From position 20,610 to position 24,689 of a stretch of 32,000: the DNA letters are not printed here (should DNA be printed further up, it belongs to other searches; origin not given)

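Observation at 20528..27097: Compact type VII-like secretion locus lacking EssA, EssB/YukC and EsaA/YueB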

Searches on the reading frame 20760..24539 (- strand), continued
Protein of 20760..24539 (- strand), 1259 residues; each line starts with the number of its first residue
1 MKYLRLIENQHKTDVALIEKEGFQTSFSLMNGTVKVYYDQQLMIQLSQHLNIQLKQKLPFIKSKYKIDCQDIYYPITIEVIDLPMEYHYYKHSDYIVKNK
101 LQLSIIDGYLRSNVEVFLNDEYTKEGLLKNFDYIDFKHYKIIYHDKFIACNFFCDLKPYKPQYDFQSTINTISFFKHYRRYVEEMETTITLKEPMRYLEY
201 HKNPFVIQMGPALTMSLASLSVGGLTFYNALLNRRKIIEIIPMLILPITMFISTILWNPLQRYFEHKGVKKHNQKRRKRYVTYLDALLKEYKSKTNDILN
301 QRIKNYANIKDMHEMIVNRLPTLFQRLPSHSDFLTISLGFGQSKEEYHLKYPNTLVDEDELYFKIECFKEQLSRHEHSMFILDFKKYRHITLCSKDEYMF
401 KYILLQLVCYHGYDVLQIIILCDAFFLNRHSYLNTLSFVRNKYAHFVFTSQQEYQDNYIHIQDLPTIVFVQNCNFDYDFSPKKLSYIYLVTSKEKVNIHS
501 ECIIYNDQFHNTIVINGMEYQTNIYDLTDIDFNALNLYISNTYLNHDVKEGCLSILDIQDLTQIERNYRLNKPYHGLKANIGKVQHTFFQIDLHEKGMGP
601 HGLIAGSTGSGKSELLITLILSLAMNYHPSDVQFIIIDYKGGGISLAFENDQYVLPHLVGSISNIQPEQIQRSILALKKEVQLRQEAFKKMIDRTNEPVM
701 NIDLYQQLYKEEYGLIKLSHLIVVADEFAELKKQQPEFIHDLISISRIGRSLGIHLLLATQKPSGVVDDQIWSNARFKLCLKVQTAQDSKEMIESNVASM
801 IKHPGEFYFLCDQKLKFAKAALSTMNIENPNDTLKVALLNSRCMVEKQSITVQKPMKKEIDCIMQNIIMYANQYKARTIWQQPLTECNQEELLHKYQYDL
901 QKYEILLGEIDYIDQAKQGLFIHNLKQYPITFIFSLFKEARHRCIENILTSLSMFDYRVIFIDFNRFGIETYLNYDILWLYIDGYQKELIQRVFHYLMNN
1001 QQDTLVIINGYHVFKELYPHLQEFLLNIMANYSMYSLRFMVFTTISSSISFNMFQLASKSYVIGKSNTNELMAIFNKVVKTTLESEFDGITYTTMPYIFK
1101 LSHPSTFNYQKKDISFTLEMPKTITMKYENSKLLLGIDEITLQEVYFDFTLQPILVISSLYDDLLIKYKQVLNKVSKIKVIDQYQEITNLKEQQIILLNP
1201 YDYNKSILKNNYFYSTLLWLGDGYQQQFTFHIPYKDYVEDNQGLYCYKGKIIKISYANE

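Call 97: find_encoding_contigs(protein=P0172, flank=10000, max_places=1)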
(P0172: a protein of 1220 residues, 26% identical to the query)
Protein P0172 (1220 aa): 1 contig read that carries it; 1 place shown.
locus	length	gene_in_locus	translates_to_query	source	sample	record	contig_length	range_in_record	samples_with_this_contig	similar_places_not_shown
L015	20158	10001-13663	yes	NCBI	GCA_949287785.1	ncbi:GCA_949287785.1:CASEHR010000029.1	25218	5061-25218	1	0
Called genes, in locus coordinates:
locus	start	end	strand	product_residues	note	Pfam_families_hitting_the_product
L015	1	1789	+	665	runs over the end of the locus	PF17191:RecG_wedge (weak), PF00270:DEAD, PF04851:ResIII, PF00271:Helicase_C, PF19833:RecG_dom3_C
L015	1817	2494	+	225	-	PF14622:Ribonucleas_3_3, PF00636:Ribonuclease_3, PF00035:dsrm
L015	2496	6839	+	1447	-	PF02811:PHP, PF00929:RNase_T, PF07733:DNA_pol3_alpha, PF17657:DNA_pol3_finger, PF14579:HHH_6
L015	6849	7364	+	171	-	PF14512:TM1586_NiRdase (faint), PF00881:Nitroreductase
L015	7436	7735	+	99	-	PF06013:WXG100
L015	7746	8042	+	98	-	PF06013:WXG100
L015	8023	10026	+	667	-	-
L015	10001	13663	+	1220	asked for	PF01580:FtsK_SpoIIIE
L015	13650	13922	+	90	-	-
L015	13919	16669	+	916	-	PF01832:Glucosaminidase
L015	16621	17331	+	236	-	PF01479:S4, PF00849:PseudoU_synth_2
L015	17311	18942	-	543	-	PF05833:NFACT_N, PF05670:NFACT-R_1, PF18297:NFACT-R_2 (weak)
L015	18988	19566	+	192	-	PF00625:Guanylate_kin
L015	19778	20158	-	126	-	?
